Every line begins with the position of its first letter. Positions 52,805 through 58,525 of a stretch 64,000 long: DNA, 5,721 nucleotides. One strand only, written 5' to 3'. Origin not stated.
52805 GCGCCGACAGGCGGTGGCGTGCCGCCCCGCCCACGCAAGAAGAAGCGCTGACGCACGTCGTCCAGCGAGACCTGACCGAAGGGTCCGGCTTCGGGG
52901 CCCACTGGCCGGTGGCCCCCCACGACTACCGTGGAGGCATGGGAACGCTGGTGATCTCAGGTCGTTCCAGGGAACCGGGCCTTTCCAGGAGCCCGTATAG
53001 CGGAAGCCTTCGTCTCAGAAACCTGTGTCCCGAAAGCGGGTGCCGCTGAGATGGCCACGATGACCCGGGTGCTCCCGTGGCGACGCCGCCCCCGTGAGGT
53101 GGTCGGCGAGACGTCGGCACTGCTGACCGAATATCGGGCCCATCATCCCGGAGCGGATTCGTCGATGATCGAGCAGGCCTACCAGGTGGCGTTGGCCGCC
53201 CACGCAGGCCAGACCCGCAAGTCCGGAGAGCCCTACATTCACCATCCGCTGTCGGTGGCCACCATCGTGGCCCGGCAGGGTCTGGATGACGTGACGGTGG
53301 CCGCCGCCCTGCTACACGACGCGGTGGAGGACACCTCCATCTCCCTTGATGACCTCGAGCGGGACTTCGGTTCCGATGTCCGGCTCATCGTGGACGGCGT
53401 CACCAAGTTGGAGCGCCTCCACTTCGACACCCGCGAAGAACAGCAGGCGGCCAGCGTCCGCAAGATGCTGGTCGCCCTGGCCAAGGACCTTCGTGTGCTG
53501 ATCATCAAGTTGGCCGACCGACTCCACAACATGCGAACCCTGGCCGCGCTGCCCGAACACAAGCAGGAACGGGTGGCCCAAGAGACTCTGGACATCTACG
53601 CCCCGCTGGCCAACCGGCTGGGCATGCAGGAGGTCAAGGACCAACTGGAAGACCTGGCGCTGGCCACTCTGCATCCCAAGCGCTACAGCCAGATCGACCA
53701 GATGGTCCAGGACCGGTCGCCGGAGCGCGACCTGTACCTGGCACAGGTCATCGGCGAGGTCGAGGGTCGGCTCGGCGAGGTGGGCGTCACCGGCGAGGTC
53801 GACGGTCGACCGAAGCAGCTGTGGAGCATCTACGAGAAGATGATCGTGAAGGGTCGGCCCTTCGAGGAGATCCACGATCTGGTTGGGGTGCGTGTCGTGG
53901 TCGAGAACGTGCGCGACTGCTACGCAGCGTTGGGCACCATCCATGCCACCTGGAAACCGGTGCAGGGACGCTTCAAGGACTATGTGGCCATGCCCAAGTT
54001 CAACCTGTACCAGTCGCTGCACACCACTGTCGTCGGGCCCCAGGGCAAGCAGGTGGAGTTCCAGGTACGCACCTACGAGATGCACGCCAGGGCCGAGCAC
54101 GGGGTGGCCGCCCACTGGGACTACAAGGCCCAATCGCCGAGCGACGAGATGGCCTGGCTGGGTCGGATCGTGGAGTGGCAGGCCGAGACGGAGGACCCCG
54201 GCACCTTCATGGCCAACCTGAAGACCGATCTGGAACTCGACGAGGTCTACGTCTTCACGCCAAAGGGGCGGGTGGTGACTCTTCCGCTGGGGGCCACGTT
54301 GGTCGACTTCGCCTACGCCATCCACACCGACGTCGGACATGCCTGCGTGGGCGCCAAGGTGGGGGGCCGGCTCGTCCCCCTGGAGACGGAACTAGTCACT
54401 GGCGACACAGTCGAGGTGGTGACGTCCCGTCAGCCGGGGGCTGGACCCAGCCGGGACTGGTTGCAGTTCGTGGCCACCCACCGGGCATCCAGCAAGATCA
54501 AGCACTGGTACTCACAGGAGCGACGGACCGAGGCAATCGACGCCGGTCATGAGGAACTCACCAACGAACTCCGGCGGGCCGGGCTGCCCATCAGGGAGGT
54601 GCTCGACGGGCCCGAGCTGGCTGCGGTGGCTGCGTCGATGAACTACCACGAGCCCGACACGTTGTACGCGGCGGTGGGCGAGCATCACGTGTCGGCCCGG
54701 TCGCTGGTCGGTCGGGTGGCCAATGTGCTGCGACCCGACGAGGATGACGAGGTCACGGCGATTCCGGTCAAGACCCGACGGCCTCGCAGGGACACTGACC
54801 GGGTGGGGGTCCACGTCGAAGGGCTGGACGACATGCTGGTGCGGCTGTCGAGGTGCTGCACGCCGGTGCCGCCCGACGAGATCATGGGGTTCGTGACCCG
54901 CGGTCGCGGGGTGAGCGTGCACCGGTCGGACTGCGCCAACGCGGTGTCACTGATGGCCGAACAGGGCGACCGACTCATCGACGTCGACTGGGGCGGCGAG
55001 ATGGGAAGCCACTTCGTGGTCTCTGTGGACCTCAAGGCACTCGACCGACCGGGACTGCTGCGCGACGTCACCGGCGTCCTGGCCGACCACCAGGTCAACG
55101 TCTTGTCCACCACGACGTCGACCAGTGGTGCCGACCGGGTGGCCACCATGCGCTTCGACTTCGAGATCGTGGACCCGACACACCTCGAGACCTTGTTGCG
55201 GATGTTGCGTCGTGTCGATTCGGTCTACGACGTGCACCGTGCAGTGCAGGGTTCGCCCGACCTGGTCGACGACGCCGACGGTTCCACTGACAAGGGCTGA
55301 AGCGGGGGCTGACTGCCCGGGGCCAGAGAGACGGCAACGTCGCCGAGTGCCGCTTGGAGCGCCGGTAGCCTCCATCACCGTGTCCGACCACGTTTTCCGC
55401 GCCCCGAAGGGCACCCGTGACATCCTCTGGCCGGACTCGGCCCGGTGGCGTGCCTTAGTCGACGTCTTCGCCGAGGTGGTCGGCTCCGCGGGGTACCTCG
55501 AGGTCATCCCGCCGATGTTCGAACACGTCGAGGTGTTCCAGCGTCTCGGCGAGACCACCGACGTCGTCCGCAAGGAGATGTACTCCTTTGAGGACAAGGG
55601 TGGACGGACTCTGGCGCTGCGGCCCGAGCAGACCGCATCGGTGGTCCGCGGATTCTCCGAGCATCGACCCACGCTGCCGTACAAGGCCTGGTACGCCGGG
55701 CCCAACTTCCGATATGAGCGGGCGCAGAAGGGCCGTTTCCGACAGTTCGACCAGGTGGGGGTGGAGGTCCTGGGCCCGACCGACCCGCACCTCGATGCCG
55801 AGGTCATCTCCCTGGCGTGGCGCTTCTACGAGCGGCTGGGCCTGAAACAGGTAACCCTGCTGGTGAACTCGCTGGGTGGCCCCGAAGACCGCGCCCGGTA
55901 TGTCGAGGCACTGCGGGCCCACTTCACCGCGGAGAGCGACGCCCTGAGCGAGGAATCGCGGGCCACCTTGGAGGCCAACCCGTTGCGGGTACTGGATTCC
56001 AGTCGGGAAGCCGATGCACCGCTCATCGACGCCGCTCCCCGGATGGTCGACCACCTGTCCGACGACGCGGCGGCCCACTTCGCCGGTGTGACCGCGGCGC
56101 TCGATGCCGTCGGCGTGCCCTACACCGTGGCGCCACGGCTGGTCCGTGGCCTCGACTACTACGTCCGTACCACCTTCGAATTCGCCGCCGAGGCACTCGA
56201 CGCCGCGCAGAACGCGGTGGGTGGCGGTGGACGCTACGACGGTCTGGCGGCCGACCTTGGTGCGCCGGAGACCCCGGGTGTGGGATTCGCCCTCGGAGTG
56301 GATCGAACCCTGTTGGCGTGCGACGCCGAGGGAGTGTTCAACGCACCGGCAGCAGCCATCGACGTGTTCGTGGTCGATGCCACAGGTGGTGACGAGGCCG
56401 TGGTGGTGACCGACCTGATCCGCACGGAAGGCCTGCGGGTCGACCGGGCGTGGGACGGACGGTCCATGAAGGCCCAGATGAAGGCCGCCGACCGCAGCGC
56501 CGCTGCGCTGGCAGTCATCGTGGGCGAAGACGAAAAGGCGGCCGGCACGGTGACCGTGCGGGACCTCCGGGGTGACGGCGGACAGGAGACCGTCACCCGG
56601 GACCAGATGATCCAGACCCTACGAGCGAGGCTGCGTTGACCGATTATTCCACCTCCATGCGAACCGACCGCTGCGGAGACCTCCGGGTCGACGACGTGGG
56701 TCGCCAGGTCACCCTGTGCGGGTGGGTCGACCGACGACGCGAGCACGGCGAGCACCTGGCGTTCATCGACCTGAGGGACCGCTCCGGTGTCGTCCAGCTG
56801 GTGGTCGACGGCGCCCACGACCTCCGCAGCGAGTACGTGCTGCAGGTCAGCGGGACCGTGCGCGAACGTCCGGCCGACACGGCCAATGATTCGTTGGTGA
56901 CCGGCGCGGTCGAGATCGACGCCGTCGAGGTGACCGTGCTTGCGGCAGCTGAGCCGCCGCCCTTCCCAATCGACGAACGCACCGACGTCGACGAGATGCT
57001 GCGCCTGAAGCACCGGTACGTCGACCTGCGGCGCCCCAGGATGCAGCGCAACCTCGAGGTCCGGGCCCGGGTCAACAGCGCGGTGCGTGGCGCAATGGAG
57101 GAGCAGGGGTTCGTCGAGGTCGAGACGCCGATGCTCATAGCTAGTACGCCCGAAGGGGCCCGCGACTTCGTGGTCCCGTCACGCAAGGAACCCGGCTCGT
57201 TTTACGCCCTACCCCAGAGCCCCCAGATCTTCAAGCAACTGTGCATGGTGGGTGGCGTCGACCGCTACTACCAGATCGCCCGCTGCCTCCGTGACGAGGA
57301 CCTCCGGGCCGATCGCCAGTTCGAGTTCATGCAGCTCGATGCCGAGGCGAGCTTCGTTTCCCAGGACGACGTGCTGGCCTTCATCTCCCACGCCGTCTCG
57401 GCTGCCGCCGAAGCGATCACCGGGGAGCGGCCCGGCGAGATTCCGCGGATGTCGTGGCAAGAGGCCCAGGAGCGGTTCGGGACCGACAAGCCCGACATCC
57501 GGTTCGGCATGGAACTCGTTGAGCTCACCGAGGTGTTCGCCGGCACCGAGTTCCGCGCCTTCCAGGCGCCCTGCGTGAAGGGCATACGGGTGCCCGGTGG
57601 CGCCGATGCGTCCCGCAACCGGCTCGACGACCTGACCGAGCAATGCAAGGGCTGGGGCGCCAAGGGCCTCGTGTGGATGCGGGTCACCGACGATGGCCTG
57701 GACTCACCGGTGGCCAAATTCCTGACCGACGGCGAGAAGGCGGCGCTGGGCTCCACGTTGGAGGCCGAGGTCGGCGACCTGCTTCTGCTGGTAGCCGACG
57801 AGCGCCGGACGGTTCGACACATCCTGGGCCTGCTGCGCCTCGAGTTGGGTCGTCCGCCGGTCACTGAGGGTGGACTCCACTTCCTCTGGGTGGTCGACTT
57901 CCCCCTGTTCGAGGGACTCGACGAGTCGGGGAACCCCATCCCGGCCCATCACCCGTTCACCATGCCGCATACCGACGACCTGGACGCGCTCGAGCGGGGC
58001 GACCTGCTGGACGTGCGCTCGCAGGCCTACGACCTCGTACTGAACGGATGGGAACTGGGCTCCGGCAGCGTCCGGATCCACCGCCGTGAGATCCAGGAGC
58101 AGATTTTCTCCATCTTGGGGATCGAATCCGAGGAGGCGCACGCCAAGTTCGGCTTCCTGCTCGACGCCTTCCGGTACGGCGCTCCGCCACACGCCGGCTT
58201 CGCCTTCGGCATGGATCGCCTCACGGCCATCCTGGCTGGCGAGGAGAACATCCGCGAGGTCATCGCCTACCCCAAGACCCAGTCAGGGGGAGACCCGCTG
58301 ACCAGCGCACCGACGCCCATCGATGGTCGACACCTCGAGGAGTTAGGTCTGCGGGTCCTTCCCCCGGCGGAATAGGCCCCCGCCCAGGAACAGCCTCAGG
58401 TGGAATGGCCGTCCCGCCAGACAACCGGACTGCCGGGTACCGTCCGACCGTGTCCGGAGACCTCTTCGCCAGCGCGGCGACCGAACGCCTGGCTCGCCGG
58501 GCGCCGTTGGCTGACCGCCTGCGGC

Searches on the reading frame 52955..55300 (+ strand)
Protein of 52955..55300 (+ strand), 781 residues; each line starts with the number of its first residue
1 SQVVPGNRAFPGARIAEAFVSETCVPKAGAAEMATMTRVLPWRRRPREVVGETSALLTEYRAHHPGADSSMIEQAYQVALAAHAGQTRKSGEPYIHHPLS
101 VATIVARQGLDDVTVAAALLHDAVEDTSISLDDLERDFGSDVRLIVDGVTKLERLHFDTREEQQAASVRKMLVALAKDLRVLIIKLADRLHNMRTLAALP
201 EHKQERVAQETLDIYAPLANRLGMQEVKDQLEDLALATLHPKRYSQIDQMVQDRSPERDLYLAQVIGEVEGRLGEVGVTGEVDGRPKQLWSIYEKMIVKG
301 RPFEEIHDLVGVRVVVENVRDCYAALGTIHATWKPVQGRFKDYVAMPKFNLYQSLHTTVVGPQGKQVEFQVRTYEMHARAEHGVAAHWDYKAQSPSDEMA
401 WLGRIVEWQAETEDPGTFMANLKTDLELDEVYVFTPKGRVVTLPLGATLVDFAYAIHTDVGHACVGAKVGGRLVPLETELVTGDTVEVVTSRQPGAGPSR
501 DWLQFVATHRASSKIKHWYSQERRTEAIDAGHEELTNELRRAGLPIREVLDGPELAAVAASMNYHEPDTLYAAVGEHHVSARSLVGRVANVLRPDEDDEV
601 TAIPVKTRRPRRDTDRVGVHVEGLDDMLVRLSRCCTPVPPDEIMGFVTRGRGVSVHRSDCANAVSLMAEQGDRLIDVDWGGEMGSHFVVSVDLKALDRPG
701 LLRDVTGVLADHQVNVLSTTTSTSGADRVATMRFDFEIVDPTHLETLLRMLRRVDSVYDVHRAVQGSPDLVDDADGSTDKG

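Call 70: search_protein_families(library=pfam, proteins=[window:52955-55300:+], max_evalue=0.000001)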
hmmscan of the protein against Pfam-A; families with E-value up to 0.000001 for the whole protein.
window:52955-55300:+ (781 aa): 6 families
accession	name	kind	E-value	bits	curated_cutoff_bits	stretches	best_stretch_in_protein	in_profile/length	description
PF13328.12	HD_4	-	8.2e-50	169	27.2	1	75-224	1-155/156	HD domain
PF04607.23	RelA_SpoT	-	7.8e-41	139.3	27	1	284-393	1-111/113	Region found in RelA / SpoT proteins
PF02824.27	TGS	-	3.6e-21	75.4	22.2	1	431-490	1-60/60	TGS domain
PF13291.12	ACT_4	-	1.7e-17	64.3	27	1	685-762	3-80/80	ACT domain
PF01842.31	ACT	-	4.5e-12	45.9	27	1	691-753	3-63/66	ACT domain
PF01966.28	HD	-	1.7e-09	38.4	22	1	94-193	1-116/116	HD domain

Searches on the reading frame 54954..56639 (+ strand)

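Call 70: search_protein_families(library=pfam, proteins=[window:54954-56639:+], max_evalue=0.000001)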
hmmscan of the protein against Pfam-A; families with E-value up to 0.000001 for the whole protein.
window:54954-56639:+ (561 aa): 3 families
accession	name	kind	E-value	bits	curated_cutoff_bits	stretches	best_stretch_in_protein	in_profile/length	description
PF13393.11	tRNA-synt_His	-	7e-44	150.7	25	1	153-451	1-307/308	Histidyl-tRNA synthetase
PF00587.30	tRNA-synt_2b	-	4.4e-16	59.9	29.3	1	210-455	1-174/179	tRNA synthetase class II core domain (G, H, P, S and T)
PF03129.25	HGTP_anticodon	-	1.4e-10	41.6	21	1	480-558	16-93/94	Anticodon binding domain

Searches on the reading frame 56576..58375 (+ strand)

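Call 70: search_protein_families(library=pfam, proteins=[window:56576-58375:+], max_evalue=0.000001)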
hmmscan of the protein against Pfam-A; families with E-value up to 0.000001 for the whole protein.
window:56576-58375:+ (599 aa): 3 families
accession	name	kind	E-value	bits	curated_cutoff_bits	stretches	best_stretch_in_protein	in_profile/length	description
PF00152.25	tRNA-synt_2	-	5.4e-113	377.6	25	1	140-569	2-308/308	tRNA synthetases class II (D, K and N)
PF02938.19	GAD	-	1.4e-20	73.8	23.4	1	333-416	10-94/95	GAD domain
PF01336.31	tRNA_anti-codon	-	4.5e-12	46.2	27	1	45-116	1-69/75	OB-fold nucleic acid binding domain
